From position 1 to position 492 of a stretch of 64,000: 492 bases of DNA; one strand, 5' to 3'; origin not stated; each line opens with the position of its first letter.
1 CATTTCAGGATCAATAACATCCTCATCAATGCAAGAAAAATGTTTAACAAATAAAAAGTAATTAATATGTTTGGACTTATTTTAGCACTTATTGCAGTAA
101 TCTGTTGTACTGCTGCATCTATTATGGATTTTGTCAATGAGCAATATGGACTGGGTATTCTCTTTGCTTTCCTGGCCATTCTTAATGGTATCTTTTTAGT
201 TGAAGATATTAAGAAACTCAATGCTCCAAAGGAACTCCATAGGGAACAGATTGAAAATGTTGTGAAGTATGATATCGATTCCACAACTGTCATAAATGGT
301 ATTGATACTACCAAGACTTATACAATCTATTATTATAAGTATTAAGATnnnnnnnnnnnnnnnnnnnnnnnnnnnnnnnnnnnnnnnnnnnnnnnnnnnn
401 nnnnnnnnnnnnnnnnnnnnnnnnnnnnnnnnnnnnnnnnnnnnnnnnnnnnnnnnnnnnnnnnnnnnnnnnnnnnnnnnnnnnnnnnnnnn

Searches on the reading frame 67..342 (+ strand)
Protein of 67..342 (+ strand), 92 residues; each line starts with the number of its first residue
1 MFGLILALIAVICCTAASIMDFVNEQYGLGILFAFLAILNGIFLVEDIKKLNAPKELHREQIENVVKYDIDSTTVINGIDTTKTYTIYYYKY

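Call 27: search_protein_families(library=pfam, alignment_id=A1, max_evalue=0.001)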
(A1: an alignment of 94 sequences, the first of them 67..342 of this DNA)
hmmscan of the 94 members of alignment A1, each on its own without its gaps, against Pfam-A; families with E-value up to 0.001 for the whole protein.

A. member 1, window:67-342:+ (92 aa): 0 families

B. families by the number of members that match (of 94 scanned): 19 families
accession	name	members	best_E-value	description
PF10902.13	WYL_2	2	1.3e-18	WYL_2, Sm-like SH3 beta-barrel fold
PF00254.34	FKBP_C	1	6.9e-29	FKBP-type peptidyl-prolyl cis-trans isomerase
PF09414.15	RNA_ligase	1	4.9e-27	RNA ligase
PF01346.23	FKBP_N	1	1.6e-23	Domain amino terminal to FKBP-type peptidyl-prolyl isomerase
PF01226.23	Form_Nir_trans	1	5e-17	Formate/nitrite transporter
PF14190.11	DUF4313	1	1e-16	Domain of unknown function (DUF4313)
PF14191.11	YodL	1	4.4e-16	YodL-like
PF01966.28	HD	1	1e-10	HD domain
PF01464.25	SLT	1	1e-09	Transglycosylase SLT domain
PF00684.25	DnaJ_CXXCXGXG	1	6.1e-05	DnaJ central domain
PF07445.17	PriC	1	0.00012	Primosomal replication protein priC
PF06160.17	EzrA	1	0.00024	Septation ring formation regulator, EzrA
PF24815.1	HMG_WDHD1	1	0.00026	WDHD1 HMG box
PF13248.11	Zn_ribbon_3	1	0.00027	zinc-ribbon domain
PF00096.32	zf-C2H2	1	0.00028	Zinc finger, C2H2 type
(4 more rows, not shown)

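Call 74: search_protein_families(library=padloc, alignment_id=A1, max_evalue=0.001)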
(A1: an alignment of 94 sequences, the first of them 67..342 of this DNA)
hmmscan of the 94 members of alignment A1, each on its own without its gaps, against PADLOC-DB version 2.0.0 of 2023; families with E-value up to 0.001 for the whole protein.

A. member 1, window:67-342:+ (92 aa): 0 families

B. families by the number of members that match (of 94 scanned): 3 families
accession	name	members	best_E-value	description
PDLC04265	PDC-M01B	1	2.7e-05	-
PDLC01422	Cas10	1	0.00031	CAS-III; effector_LS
PDLC03860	LmuB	1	0.00091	-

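Call 77: search_protein_families(library=phrogs, alignment_id=A1, max_evalue=0.000001)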
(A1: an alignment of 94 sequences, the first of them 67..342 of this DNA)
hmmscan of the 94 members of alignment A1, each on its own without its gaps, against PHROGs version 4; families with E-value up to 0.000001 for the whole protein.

A. member 1, window:67-342:+ (92 aa): 0 families

B. families by the number of members that match (of 94 scanned): 13 families
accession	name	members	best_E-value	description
phrog_1086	-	2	8.6e-16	-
phrog_5889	-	1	4.9e-48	-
phrog_34045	-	1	5.2e-48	-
phrog_24030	-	1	2.5e-34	RNA ligase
phrog_14949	-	1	5.2e-30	-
phrog_1238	-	1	4.3e-28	phosphoheptose isomerase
phrog_12728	-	1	1.1e-20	-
phrog_1933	-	1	1.2e-16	-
phrog_12467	-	1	1.2e-08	-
phrog_548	-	1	1.9e-08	RNA ligase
phrog_24386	-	1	2e-08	-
phrog_12574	-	1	3.4e-08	-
phrog_12005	-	1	5.5e-07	-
